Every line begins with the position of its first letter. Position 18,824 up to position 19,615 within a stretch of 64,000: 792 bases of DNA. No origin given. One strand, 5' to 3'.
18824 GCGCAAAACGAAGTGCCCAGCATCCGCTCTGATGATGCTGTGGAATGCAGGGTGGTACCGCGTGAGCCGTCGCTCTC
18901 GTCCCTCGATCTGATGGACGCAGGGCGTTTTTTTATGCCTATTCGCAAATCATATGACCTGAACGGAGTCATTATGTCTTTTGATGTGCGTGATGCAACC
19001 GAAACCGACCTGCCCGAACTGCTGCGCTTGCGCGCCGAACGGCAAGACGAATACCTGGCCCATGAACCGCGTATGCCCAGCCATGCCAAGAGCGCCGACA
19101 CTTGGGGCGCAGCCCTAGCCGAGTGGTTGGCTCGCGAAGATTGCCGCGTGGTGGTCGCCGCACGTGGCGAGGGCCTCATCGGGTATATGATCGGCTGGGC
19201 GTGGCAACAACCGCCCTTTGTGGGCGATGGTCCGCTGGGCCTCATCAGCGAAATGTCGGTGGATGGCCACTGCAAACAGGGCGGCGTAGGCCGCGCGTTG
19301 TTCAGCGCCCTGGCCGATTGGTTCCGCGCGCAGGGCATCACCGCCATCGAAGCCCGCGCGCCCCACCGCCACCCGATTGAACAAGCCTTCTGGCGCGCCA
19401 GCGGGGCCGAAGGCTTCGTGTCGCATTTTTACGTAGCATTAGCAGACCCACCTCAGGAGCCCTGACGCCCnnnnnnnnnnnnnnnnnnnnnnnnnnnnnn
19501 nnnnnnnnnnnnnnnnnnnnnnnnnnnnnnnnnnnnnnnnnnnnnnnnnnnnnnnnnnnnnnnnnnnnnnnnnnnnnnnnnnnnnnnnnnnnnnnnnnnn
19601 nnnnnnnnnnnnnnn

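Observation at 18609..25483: Canonical Ile T-box leader 3.3 kb upstream of ileS, ahead of five uncharacterised genes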

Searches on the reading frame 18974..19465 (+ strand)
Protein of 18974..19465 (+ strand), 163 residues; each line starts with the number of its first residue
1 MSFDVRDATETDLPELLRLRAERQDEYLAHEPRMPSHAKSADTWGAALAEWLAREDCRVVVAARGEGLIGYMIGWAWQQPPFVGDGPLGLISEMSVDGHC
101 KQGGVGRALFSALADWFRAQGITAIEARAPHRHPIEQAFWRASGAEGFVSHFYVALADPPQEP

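Call 10: search_protein_families(library=pfam, proteins=[window:18974-19465:+], max_evalue=0.01)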
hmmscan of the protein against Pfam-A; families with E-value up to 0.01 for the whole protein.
window:18974-19465:+ (163 aa): 5 families
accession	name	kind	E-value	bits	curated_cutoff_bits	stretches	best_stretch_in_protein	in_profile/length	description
PF00583.31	Acetyltransf_1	-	1.2e-08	35.6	20.7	1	41-140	17-111/116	Acetyltransferase (GNAT) family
PF13508.13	Acetyltransf_7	-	0.00014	22.6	27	1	56-127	2-67/84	Acetyltransferase (GNAT) domain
PF13302.13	Acetyltransf_3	-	0.0013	19.9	25.4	1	6-143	5-135/138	Acetyltransferase (GNAT) domain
PF13420.13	Acetyltransf_4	-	0.0025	18.3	24.3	1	6-144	2-133/155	Acetyltransferase (GNAT) domain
PF13480.13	Acetyltransf_6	-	0.003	18.2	22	0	6-124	24-131/143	Acetyltransferase (GNAT) domain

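Call 25: find_homologous_proteins(query=window:18974-19465:+)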
Query window:18974-19465:+ (163 aa): 32 proteins with E <= 0.001 among 452 candidates.
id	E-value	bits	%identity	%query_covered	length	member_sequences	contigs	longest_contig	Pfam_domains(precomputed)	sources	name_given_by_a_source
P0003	8.0e-107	372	100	100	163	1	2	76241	PF00583.32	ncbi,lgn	ncbi:MAG: N-acetyltransferase family protein [Anaerolineales bacterium]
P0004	3.0e-52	195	58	96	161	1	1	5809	PF13420.14,PF00583.32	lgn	-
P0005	1.5e-50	189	57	94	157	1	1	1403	PF00583.32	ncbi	-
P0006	4.7e-50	188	56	94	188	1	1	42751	PF00583.32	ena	-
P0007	3.3e-49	185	54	96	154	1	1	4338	PF13420.14,PF13508.14,PF00583.32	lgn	-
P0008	4.9e-49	184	53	94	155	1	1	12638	PF00583.32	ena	-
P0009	5.7e-48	181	53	96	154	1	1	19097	PF00583.32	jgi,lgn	jgi:GNAT superfamily N-acetyltransferase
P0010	1.9e-47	179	53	96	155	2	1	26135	PF13480.14,PF00583.32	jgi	-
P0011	3.0e-47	178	52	94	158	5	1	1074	PF00583.32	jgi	jgi:GNAT superfamily N-acetyltransferase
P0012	4.6e-47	178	54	94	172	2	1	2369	PF00583.32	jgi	jgi:GNAT superfamily N-acetyltransferase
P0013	4.8e-47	178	52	96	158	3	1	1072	PF00583.32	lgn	-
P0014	1.4e-46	176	54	96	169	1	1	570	PF13420.14,PF13508.14,PF00583.32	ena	-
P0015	4.9e-46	175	53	93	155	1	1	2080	PF13420.14,PF13302.14,PF13508.14,PF00583.32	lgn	-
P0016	3.2e-45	172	48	94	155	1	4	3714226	PF13420.14,PF13508.14,PF00583.32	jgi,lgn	-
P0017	2.8e-44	169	51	96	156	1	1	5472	PF00583.32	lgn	-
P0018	3.2e-44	169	51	96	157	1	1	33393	PF00583.32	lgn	-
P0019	3.9e-44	168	49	96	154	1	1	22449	PF00583.32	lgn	-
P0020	1.0e-43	167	51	97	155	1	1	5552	PF13420.14,PF00583.32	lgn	-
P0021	9.9e-42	161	53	96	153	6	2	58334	PF13508.14,PF00583.32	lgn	-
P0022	1.1e-40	157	49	96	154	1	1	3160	PF13508.14,PF00583.32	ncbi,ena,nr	ncbi:MAG TPA: GNAT family N-acetyltransferase [Aggregatilineales bacterium]|nr:GNAT family N-acetylt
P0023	1.4e-40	157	51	96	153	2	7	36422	PF13508.14,PF00583.32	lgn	-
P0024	3.0e-40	156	50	96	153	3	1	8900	PF13508.14,PF00583.32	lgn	-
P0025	1.6e-39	153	49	96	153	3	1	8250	PF13508.14,PF00583.32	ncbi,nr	ncbi:MAG: GNAT family N-acetyltransferase [Anaerolineae bacterium]|nr:GNAT family N-acetyltransferas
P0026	3.8e-39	152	46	94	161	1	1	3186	PF00583.32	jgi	jgi:ribosomal protein S18 acetylase RimI-like enzyme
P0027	2.7e-37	146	50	96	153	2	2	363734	PF13508.14,PF00583.32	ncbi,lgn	-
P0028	5.1e-37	145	47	94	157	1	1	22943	PF13508.14,PF00583.32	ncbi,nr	ncbi:MAG: GNAT family N-acetyltransferase [Anaerolineae bacterium]|nr:GNAT family N-acetyltransferas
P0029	1.9e-36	143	50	90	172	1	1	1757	PF00583.32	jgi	jgi:GNAT superfamily N-acetyltransferase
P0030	3.0e-36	143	49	96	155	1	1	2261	PF13508.14,PF00583.32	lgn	-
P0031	3.3e-36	143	49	96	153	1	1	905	PF13508.14,PF00583.32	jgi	jgi:ribosomal protein S18 acetylase RimI-like enzyme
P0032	1.9e-35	140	45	96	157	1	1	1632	PF00583.32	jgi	-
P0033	1.9e-33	134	43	96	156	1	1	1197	PF13508.14,PF00583.32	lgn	-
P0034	9.8e-31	125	44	93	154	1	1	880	PF13420.14,PF00583.32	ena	-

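Call 27: find_encoding_contigs(protein=P0006, flank=8000, max_places=2)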
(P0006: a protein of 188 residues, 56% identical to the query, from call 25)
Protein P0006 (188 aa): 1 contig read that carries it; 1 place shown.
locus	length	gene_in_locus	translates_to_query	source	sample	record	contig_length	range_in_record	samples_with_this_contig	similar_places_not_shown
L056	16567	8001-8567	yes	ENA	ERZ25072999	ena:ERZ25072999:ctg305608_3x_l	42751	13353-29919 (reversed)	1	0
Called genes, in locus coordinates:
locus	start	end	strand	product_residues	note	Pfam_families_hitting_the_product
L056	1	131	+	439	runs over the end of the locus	PF01979:Amidohydro_1, PF07969:Amidohydro_3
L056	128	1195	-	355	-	PF27675:YCF81_N, PF01850:PIN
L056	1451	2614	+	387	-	PF01943:Polysacc_synt, PF13440:Polysacc_synt_3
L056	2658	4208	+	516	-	PF02366:PMT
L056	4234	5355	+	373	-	PF13439:Glyco_transf_4, PF13579:Glyco_trans_4_4, PF00534:Glycos_transf_1, PF13692:Glyco_trans_1_4, PF13524:Glyco_trans_1_2 (weak)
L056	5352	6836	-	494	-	PF02310:B12-binding, PF04055:Radical_SAM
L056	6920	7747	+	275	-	-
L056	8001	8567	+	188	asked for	PF00583:Acetyltransf_1 (weak)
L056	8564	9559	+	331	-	PF13181:TPR_8 (faint), PF07721:TPR_4 (faint), PF13428:TPR_14 (faint), PF00515:TPR_1 (faint), PF07719:TPR_2 (faint), PF14559:TPR_19 (weak), PF13424:TPR_12 (weak), PF13432:TPR_16, +3 more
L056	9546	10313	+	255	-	PF00515:TPR_1 (faint), PF12895:ANAPC3 (faint), PF07719:TPR_2 (faint), PF07721:TPR_4 (faint), PF13176:TPR_7 (faint), PF13181:TPR_8 (faint), PF13424:TPR_12 (faint), PF13428:TPR_14 (faint), +3 more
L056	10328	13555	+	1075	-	PF00133:tRNA-synt_1, PF09334:tRNA-synt_1g (weak), PF08264:Anticodon_1, PF19302:DUF5915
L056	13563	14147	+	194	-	PF01252:Peptidase_A8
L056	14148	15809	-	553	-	PF09992:NAGPA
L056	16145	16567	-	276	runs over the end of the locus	-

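Call 28: find_encoding_contigs(protein=P0016, flank=8000, max_places=2)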
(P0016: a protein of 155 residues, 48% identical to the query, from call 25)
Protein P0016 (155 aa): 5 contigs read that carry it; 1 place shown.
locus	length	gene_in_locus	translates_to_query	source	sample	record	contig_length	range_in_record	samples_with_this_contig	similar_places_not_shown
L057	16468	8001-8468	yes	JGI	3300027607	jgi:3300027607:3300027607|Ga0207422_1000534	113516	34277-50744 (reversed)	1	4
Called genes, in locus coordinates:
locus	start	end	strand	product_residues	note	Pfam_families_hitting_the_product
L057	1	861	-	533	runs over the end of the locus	PF00496:SBP_bac_5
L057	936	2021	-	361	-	-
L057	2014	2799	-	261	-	PF00205:TPP_enzyme_M (faint), PF02146:SIR2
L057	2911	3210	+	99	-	PF02686:GatC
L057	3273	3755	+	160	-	-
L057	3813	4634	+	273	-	PF00072:Response_reg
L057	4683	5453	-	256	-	PF16697:Yop-YscD_cpl, PF00498:FHA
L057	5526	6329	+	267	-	PF08543:Phos_pyr_kin, PF00294:PfkB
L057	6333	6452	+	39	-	-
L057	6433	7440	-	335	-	PF01073:3Beta_HSD, PF01370:Epimerase, PF02719:Polysacc_synt_2, PF04321:RmlD_sub_bind, PF05368:NmrA, PF13460:NAD_binding_10 (weak), PF16363:GDP_Man_Dehyd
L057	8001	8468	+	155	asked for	PF13420:Acetyltransf_4, PF00583:Acetyltransf_1, PF13508:Acetyltransf_7 (weak)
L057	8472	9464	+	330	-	PF13181:TPR_8 (faint), PF13428:TPR_14 (faint), PF00515:TPR_1 (faint), PF07719:TPR_2 (faint), PF13371:TPR_9 (faint), PF13431:TPR_17 (faint), PF14559:TPR_19 (weak), PF13424:TPR_12 (weak), +1 more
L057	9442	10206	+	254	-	PF07721:TPR_4 (faint), PF13176:TPR_7 (faint), PF13428:TPR_14 (faint), PF13432:TPR_16 (faint), PF00515:TPR_1 (faint), PF07719:TPR_2 (faint), PF12895:ANAPC3 (weak), PF14559:TPR_19 (weak), +6 more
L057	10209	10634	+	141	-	-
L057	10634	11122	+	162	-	-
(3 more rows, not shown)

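Call 29: find_encoding_contigs(protein=P0027, flank=8000, max_places=2)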
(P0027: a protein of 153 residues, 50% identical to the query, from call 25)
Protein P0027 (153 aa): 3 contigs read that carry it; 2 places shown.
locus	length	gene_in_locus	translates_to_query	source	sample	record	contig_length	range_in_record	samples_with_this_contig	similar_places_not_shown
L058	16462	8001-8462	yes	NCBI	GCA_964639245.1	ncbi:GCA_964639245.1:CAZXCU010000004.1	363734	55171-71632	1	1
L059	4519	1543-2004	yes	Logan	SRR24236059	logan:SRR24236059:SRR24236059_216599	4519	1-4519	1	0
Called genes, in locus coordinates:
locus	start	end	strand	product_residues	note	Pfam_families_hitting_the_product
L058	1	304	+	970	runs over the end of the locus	PF00005:ABC_tran (faint), PF02463:SMC_N (faint), PF03193:RsgA_GTPase (faint), PF13191:AAA_16 (faint), PF13476:AAA_23 (faint), PF13555:AAA_29 (faint), PF17760:UvrA_inter, PF17755:UvrA_DNA-bind, +4 more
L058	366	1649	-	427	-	PF02812:ELFV_dehydrog_N, PF00208:ELFV_dehydrog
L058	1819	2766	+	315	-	PF13646:HEAT_2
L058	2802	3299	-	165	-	PF11066:DUF2867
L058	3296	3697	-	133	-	-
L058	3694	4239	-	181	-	PF00440:TetR_N (weak)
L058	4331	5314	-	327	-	PF00248:Aldo_ket_red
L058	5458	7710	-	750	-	PF07690:MFS_1 (weak), PF01564:Spermine_synth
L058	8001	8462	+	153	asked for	PF00583:Acetyltransf_1, PF13508:Acetyltransf_7 (weak)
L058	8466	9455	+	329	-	PF13428:TPR_14 (faint), PF13431:TPR_17 (faint), PF13432:TPR_16 (faint), PF00515:TPR_1 (faint), PF07719:TPR_2 (faint), PF13174:TPR_6 (faint), PF13181:TPR_8 (faint), PF13424:TPR_12 (weak), +3 more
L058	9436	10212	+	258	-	PF07721:TPR_4 (faint), PF03704:BTAD (faint), PF13374:TPR_10 (faint), PF12895:ANAPC3 (faint), PF00515:TPR_1 (faint), PF07719:TPR_2 (faint), PF13432:TPR_16, PF14559:TPR_19, +6 more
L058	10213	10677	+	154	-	-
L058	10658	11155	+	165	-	-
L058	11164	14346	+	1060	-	PF00133:tRNA-synt_1, PF09334:tRNA-synt_1g, PF08264:Anticodon_1, PF19302:DUF5915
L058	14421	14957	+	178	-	PF01252:Peptidase_A8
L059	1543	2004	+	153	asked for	PF00583:Acetyltransf_1, PF13508:Acetyltransf_7 (weak)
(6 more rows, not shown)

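Call 30: find_encoding_contigs(protein=P0021, flank=8000, max_places=1)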
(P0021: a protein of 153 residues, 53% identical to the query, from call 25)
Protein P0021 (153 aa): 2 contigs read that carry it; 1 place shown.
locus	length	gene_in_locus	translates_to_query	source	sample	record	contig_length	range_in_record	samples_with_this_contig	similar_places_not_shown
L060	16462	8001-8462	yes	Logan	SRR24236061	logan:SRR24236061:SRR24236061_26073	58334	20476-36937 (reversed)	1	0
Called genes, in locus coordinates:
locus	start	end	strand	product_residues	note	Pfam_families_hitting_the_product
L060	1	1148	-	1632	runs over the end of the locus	PF01590:GAF (weak), PF13185:GAF_2 (weak), PF01590:GAF (weak), PF01590:GAF, PF13185:GAF_2, PF13492:GAF_3, PF07730:HisKA_3, PF02518:HATPase_c, +3 more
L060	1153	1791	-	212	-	PF00072:Response_reg, PF00196:GerE, PF08281:Sigma70_r4_2 (faint)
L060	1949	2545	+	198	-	-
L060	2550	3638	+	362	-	PF13439:Glyco_transf_4, PF20706:GT4-conflict, PF00534:Glycos_transf_1, PF13692:Glyco_trans_1_4, PF13524:Glyco_trans_1_2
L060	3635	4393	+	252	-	PF03808:Glyco_tran_WecG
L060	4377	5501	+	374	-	PF13439:Glyco_transf_4, PF13579:Glyco_trans_4_4, PF20706:GT4-conflict, PF00534:Glycos_transf_1, PF13692:Glyco_trans_1_4, PF13524:Glyco_trans_1_2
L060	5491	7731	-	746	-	PF07690:MFS_1, PF01564:Spermine_synth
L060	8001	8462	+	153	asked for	PF00583:Acetyltransf_1, PF13508:Acetyltransf_7 (weak)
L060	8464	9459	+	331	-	PF13428:TPR_14 (faint), PF13431:TPR_17 (faint), PF00515:TPR_1 (faint), PF07719:TPR_2 (faint), PF13174:TPR_6 (faint), PF13181:TPR_8 (faint), PF13432:TPR_16 (weak), PF13424:TPR_12 (weak), +3 more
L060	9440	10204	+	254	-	PF12895:ANAPC3 (faint), PF13424:TPR_12 (faint), PF00515:TPR_1 (faint), PF07719:TPR_2 (faint), PF13176:TPR_7 (faint), PF13181:TPR_8 (faint), PF13428:TPR_14 (faint), PF13432:TPR_16 (weak), +3 more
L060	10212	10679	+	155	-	-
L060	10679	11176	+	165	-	-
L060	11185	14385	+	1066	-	PF00133:tRNA-synt_1, PF09334:tRNA-synt_1g (weak), PF08264:Anticodon_1, PF19302:DUF5915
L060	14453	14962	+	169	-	PF01252:Peptidase_A8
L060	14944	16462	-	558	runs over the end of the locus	PF09992:NAGPA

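Call 31: find_encoding_contigs(protein=P0018, flank=8000, max_places=1)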
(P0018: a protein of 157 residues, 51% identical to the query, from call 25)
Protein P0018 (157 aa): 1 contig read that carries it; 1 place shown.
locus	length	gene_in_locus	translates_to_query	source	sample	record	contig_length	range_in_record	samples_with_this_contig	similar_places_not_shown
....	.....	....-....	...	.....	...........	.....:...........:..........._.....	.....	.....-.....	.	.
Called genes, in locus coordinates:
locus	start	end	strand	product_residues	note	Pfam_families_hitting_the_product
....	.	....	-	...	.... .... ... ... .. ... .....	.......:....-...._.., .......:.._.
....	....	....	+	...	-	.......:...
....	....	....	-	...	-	-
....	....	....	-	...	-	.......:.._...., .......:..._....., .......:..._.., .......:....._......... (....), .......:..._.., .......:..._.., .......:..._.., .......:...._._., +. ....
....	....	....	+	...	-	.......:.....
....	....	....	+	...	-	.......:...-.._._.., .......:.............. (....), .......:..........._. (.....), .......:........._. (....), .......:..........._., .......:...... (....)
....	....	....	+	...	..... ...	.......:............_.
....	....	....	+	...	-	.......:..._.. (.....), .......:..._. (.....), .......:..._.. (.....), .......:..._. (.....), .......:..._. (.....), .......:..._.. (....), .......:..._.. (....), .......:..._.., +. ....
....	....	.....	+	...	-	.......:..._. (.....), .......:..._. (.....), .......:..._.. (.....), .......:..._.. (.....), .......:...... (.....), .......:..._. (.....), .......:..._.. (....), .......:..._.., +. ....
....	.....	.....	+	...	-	-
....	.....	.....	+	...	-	-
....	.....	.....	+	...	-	?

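Call 32: find_encoding_contigs(protein=P0028, flank=8000, max_places=1)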
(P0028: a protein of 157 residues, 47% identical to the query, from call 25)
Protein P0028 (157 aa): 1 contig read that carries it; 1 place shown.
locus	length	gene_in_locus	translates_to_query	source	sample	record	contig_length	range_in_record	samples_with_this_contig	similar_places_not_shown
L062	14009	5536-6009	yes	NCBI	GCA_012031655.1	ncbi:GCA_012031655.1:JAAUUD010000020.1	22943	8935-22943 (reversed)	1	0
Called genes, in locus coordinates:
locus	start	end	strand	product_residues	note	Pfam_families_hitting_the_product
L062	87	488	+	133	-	-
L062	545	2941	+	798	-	-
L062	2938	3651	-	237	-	PF13489:Methyltransf_23, PF01209:Ubie_methyltran, PF08003:Methyltransf_9 (weak), PF08241:Methyltransf_11, PF08242:Methyltransf_12, PF13649:Methyltransf_25, PF13847:Methyltransf_31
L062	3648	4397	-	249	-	-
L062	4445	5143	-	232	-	-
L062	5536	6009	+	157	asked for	PF00583:Acetyltransf_1, PF13508:Acetyltransf_7 (weak)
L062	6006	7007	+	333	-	PF13428:TPR_14 (faint), PF13431:TPR_17 (faint), PF14559:TPR_19 (faint), PF00515:TPR_1 (faint), PF07719:TPR_2 (faint), PF13181:TPR_8 (faint), PF13432:TPR_16, PF13424:TPR_12 (weak)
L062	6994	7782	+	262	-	PF00515:TPR_1 (faint), PF07719:TPR_2 (faint), PF07721:TPR_4 (faint), PF12895:ANAPC3 (faint), PF13174:TPR_6 (faint), PF13432:TPR_16 (weak), PF14559:TPR_19, PF13432:TPR_16, +5 more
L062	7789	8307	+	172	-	-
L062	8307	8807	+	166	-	-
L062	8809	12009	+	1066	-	PF00133:tRNA-synt_1, PF09334:tRNA-synt_1g (faint), PF08264:Anticodon_1, PF19302:DUF5915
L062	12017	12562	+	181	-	PF01252:Peptidase_A8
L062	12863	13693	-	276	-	-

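Call 33: find_encoding_contigs(protein=P0010, flank=8000, max_places=1)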
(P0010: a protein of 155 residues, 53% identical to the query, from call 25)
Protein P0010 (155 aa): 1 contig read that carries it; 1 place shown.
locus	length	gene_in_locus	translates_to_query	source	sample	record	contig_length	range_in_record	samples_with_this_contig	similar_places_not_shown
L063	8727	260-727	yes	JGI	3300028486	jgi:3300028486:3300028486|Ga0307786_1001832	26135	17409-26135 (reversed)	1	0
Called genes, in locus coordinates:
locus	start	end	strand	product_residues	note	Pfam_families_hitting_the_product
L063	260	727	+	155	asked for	PF13480:Acetyltransf_6 (weak), PF00583:Acetyltransf_1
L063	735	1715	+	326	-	PF13428:TPR_14 (faint), PF13174:TPR_6 (faint), PF00515:TPR_1 (faint), PF07719:TPR_2 (faint), PF13176:TPR_7 (faint), PF13181:TPR_8 (faint), PF13371:TPR_9 (faint), PF13432:TPR_16, +3 more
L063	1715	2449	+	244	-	PF07719:TPR_2 (faint), PF13432:TPR_16 (faint), PF13181:TPR_8 (faint)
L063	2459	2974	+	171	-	-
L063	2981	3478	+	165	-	-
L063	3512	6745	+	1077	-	PF00133:tRNA-synt_1, PF09334:tRNA-synt_1g (weak), PF08264:Anticodon_1, PF19302:DUF5915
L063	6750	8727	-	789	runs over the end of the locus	PF13567:DUF4131, PF03772:Competence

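Call 43: search_protein_families(library=ncbifam, proteins=[window:18974-19465:+], max_evalue=0.01)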
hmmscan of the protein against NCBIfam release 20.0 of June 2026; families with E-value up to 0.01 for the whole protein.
window:18974-19465:+ (163 aa): 2 families
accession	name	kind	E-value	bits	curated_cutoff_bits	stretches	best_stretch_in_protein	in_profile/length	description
TIGR01575.1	rimI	equivalog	0.0015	18.7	86.4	1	46-125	21-92/132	ribosomal protein S18-alanine N-acetyltransferase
NF038102.1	AAC_6p_III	exception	0.0016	18.6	305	1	87-146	83-142/156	tobramycin N-acetyltransferase AAC(6')-III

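Call 44: search_solved_structures(query=window:18974-19465:+, max_evalue=0.01)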
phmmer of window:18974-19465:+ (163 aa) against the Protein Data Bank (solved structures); distinct sequences matched with E-value up to 0.01: 4.
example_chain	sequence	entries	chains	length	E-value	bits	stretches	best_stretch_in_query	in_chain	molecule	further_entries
5f46_A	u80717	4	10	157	0.0014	21.6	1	53-156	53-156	aminoglycoside acetyltransferase meta-AAC0020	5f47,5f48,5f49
4h89_A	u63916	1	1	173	0.0016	21.4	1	3-144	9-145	GCN5-related N-acetyltransferase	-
5u08_A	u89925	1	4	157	0.004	20.1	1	53-156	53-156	aminoglycoside acetyltransferase meta-AAC0020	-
4e0a_A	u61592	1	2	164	0.0079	19.2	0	64-144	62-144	BH1408 protein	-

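Call 49: find_related_loci(query=A2, collection=metagenome_contigs, flank=6000)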
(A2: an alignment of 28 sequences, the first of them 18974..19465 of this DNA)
Query A2 (163 aa) in metagenome_contigs; peptide patterns used: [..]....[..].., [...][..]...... (x = any residue, [..] = any of these).
79 stretches matched a pattern; 3 encode a relative of the query (tblastn E <= 1e-3); 3 distinct loci.
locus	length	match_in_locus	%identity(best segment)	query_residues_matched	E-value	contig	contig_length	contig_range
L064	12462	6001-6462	48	3-156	3e-52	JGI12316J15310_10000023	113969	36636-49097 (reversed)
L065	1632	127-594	45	1-156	1e-43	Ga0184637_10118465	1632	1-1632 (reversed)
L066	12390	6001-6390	33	5-146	1e-9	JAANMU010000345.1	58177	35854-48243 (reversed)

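Call 72: search_protein_families(library=pfam, proteins=[L066:6441-6914:+, L066:6916-7605:+], max_evalue=0.001)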
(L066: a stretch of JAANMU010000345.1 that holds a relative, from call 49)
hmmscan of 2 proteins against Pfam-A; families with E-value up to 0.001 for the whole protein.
L066:6441-6914:+ (157 aa): 5 families
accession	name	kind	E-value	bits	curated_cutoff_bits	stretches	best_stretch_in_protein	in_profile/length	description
PF00583.31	Acetyltransf_1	-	9.5e-15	55.3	20.7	1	50-144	27-115/116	Acetyltransferase (GNAT) family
PF13508.13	Acetyltransf_7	-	7.7e-10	39.5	27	1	56-144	3-81/84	Acetyltransferase (GNAT) domain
PF08445.16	FR47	-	2.1e-06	28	22.1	1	83-152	16-84/86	FR47-like protein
PF13673.13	Acetyltransf_10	-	8.7e-05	22.9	23.6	1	50-146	25-108/128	Acetyltransferase (GNAT) domain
PF13420.13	Acetyltransf_4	-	0.00047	20.7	24.3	1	43-144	36-133/155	Acetyltransferase (GNAT) domain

L066:6916-7605:+ (229 aa): 0 families
